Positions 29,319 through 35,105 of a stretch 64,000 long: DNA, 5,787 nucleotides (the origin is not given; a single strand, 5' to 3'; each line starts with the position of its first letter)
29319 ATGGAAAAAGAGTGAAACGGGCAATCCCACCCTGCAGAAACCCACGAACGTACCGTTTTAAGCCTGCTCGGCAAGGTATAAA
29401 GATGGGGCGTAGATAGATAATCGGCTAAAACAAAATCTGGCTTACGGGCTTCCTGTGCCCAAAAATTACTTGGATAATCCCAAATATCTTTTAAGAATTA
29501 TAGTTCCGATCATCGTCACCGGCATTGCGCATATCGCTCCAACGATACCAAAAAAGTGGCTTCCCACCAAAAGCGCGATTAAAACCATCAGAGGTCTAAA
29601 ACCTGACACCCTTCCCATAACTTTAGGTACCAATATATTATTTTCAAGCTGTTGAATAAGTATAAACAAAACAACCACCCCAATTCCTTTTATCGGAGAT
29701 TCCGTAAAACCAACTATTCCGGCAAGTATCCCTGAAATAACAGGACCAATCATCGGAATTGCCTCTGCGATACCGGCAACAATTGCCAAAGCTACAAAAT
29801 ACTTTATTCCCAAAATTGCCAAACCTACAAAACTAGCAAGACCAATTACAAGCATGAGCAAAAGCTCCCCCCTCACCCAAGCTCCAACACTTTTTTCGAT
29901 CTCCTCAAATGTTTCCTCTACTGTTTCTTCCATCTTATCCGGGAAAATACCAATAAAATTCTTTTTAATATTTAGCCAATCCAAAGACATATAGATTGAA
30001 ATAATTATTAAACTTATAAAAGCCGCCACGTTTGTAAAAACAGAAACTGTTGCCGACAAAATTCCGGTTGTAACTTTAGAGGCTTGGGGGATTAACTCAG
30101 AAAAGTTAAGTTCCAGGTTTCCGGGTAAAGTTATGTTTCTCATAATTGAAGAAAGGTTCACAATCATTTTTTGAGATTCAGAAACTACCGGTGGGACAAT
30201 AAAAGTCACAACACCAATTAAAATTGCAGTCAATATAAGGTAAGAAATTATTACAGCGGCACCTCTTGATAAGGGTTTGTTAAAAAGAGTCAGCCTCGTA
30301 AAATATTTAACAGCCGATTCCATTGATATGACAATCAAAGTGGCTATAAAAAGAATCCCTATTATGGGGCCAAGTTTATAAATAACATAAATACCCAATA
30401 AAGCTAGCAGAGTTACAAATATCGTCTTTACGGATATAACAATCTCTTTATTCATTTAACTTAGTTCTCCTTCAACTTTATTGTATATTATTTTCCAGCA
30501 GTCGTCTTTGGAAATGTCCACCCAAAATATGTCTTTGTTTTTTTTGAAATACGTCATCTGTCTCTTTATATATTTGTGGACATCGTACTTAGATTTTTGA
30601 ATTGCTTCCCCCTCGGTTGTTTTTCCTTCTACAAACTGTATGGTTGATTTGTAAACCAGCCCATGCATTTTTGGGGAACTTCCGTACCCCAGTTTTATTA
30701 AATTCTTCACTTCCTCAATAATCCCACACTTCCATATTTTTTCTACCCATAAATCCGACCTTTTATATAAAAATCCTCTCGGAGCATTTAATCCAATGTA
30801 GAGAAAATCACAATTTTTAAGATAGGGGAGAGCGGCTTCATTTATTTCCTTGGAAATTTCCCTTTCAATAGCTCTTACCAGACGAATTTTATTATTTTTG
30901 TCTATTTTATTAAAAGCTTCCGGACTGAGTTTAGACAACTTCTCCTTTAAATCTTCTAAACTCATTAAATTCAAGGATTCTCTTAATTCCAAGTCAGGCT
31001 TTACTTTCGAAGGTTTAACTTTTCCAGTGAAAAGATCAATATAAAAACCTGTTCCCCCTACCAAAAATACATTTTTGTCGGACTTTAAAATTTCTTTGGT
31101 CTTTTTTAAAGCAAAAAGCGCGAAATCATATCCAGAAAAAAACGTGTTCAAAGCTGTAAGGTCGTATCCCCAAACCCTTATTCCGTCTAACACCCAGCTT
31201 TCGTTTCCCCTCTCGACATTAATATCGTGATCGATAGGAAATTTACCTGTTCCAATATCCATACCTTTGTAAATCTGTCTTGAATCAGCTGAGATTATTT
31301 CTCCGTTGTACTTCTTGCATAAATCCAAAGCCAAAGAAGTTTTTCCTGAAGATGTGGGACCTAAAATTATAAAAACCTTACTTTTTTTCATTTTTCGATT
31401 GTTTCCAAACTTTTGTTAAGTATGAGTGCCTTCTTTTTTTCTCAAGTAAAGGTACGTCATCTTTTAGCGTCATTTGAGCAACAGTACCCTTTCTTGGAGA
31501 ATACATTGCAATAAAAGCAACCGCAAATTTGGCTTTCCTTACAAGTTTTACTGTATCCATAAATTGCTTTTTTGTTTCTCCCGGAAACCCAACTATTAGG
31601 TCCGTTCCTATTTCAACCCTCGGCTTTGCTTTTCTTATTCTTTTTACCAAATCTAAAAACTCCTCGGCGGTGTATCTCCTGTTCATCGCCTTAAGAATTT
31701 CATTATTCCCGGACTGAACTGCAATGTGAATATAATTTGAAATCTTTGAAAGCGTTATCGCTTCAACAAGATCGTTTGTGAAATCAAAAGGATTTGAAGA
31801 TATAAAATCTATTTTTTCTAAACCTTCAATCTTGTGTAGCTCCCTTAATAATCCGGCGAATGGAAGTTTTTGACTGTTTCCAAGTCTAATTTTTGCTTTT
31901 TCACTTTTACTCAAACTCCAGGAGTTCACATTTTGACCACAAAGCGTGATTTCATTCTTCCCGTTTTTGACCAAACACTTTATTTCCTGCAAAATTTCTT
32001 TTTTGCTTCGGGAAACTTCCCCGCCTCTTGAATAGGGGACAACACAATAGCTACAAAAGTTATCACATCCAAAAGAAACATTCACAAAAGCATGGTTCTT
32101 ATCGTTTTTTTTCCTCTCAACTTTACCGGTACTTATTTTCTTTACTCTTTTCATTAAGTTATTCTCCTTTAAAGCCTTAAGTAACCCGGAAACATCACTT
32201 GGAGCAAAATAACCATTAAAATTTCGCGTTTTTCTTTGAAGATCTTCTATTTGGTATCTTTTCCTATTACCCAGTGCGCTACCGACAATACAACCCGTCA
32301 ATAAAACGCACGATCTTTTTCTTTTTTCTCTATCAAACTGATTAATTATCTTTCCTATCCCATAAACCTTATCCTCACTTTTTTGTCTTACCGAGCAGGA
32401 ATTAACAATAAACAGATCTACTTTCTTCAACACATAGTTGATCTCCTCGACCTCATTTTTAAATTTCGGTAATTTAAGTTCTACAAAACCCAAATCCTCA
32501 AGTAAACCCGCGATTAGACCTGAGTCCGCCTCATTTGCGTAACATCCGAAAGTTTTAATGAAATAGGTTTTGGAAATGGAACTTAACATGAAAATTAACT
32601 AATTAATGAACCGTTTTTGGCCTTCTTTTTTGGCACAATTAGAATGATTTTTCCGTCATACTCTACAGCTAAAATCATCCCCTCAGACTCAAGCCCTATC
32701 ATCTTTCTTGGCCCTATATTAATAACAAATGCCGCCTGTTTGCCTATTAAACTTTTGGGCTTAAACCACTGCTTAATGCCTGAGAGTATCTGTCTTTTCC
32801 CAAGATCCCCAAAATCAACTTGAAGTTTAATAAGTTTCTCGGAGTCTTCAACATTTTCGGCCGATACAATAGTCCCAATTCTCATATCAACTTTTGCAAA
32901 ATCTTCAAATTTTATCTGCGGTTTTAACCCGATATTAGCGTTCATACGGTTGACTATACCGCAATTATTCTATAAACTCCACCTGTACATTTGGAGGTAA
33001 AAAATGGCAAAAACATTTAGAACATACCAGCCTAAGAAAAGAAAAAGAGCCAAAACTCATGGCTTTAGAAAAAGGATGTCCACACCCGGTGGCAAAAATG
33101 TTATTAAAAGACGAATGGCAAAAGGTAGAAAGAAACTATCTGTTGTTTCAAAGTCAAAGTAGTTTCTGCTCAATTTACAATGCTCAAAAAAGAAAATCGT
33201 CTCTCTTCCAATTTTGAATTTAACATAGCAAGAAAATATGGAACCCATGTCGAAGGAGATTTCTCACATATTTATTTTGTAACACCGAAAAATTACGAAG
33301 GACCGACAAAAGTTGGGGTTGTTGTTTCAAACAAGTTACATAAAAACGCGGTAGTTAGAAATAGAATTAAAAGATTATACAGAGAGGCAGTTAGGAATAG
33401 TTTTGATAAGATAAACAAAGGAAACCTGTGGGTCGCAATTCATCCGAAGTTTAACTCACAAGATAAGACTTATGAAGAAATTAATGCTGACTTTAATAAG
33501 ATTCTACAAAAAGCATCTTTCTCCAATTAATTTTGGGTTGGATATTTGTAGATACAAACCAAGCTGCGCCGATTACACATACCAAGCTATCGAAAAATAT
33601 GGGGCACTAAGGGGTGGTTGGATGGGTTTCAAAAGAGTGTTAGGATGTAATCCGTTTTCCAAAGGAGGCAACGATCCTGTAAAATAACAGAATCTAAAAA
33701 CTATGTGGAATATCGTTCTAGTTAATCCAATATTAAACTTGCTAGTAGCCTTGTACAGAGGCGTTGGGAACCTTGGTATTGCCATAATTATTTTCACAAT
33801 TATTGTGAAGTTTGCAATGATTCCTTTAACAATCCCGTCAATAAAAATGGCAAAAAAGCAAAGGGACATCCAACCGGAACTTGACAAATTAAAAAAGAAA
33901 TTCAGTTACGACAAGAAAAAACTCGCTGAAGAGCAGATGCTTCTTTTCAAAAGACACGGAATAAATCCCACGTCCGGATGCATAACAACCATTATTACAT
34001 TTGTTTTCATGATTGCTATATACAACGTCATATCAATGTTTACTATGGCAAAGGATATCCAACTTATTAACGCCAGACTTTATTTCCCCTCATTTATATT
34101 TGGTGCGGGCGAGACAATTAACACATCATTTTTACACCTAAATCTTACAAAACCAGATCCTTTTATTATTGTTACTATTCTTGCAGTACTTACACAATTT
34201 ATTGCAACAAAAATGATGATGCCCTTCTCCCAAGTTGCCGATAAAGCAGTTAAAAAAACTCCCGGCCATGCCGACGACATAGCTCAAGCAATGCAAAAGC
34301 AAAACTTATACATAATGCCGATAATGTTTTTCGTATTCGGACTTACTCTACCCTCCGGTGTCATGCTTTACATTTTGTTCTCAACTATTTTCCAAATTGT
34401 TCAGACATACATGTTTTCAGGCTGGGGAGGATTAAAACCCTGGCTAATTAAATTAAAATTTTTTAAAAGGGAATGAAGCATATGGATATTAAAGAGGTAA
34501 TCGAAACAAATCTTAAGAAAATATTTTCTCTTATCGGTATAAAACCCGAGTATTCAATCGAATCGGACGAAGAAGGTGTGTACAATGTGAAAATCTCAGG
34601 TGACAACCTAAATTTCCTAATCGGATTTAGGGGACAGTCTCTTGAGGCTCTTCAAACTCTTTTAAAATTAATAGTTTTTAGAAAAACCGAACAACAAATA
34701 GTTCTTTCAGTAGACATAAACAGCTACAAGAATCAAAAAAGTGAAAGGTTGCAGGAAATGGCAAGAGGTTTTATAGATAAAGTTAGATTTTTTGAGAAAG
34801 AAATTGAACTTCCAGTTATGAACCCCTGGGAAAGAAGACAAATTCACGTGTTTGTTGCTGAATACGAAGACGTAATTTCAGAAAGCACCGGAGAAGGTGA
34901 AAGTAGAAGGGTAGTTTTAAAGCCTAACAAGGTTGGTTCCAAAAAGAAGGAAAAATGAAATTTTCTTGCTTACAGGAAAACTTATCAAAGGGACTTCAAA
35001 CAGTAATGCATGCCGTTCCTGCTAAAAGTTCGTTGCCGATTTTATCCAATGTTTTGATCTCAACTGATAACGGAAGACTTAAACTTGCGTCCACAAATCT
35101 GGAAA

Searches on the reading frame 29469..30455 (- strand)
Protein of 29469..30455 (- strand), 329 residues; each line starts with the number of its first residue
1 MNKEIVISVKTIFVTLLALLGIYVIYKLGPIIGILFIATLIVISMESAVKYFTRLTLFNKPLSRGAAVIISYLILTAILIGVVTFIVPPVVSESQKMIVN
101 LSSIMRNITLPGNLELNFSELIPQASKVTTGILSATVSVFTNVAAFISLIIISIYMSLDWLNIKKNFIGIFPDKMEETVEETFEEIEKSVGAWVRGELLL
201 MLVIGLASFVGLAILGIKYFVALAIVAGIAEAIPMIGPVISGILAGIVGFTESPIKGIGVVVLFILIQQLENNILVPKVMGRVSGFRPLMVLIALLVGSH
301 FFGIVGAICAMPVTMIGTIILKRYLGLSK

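Call 18: search_protein_families(library=pfam, proteins=[window:29469-30455:-], max_evalue=0.00001)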
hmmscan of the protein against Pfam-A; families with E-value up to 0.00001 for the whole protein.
window:29469-30455:- (329 aa): 1 family
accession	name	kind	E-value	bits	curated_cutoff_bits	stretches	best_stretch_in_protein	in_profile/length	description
PF01594.21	AI-2E_transport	-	6.6e-45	154.1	34.3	1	12-324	4-326/327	AI-2E family transporter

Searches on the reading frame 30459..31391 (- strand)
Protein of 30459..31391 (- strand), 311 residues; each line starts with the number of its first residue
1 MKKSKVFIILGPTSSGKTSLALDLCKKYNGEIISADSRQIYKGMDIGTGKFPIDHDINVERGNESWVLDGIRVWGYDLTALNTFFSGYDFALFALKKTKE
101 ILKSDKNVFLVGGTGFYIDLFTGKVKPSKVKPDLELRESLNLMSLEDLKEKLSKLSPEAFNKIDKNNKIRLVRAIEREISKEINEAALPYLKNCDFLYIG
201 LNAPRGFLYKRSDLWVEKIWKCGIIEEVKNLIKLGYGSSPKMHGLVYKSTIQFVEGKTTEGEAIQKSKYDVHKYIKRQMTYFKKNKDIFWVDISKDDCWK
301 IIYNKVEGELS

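Call 18: search_protein_families(library=pfam, proteins=[window:30459-31391:-], max_evalue=0.00001)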
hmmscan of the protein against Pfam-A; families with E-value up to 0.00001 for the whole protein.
window:30459-31391:- (311 aa): 2 families
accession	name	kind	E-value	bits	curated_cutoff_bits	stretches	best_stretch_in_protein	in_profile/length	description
PF01715.23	IPPT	-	9.7e-41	140.5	23.6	1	39-284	1-242/243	IPP transferase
PF01745.22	IPT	-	6.3e-06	26.2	20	0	5-52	2-48/233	Isopentenyl transferase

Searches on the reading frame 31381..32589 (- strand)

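Call 18: search_protein_families(library=pfam, proteins=[window:31381-32589:-], max_evalue=0.00001)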
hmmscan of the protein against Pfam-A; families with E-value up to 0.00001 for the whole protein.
window:31381-32589:- (403 aa): 2 families
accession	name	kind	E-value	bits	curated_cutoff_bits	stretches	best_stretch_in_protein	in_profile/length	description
PF04055.27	Radical_SAM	-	4.8e-28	98.8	29.5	1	169-350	1-166/166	Radical SAM superfamily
PF00919.26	UPF0004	-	2.5e-12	47.1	27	1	9-103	2-80/98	Uncharacterized protein family UPF0004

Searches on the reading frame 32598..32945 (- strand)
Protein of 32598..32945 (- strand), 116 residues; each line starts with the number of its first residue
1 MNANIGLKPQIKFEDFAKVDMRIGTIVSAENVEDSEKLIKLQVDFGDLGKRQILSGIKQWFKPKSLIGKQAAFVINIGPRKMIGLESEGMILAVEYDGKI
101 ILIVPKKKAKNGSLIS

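Call 18: search_protein_families(library=pfam, proteins=[window:32598-32945:-], max_evalue=0.00001)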
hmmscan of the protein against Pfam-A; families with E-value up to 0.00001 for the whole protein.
window:32598-32945:- (116 aa): 1 family
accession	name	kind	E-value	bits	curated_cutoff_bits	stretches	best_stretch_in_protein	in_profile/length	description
PF01588.26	tRNA_bind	-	5.5e-25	87.7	27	1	21-113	1-95/96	Putative tRNA binding domain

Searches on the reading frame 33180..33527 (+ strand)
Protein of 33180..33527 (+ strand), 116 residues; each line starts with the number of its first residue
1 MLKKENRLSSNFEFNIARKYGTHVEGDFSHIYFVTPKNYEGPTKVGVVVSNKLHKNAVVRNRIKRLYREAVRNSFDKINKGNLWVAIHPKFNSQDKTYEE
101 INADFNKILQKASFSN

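Call 18: search_protein_families(library=pfam, proteins=[window:33180-33527:+], max_evalue=0.00001)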
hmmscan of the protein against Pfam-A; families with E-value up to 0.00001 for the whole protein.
window:33180-33527:+ (116 aa): 1 family
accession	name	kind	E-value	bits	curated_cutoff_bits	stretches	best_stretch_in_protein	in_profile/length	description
PF00825.24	Ribonuclease_P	-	6.7e-20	71.6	22.3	1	2-112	1-108/109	Ribonuclease P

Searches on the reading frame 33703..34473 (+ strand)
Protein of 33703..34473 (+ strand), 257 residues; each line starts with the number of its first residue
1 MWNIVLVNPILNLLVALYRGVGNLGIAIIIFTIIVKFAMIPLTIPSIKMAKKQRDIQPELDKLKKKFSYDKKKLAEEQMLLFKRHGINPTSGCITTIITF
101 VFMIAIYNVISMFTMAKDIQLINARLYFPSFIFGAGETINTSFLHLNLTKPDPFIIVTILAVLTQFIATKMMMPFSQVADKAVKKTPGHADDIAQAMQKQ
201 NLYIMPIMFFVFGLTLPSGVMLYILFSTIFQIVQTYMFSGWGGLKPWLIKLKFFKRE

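Call 18: search_protein_families(library=pfam, proteins=[window:33703-34473:+], max_evalue=0.00001)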
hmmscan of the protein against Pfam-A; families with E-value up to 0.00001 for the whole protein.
window:33703-34473:+ (257 aa): 1 family
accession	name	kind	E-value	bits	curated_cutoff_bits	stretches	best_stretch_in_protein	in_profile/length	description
PF02096.25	60KD_IMP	-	3.4e-41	141.4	35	1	25-238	2-161/163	60Kd inner membrane protein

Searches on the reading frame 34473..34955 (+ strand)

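Call 18: search_protein_families(library=pfam, proteins=[window:34473-34955:+], max_evalue=0.00001)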
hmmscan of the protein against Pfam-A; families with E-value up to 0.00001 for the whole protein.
window:34473-34955:+ (161 aa): 2 families
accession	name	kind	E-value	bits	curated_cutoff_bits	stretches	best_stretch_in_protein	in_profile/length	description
PF01424.28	R3H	-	4.5e-15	55.9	26.8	1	92-151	2-60/60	R3H domain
PF13083.13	KH_KhpA-B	-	1.6e-09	38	32.1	1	7-76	1-69/73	KhpA/KhpB, KH domain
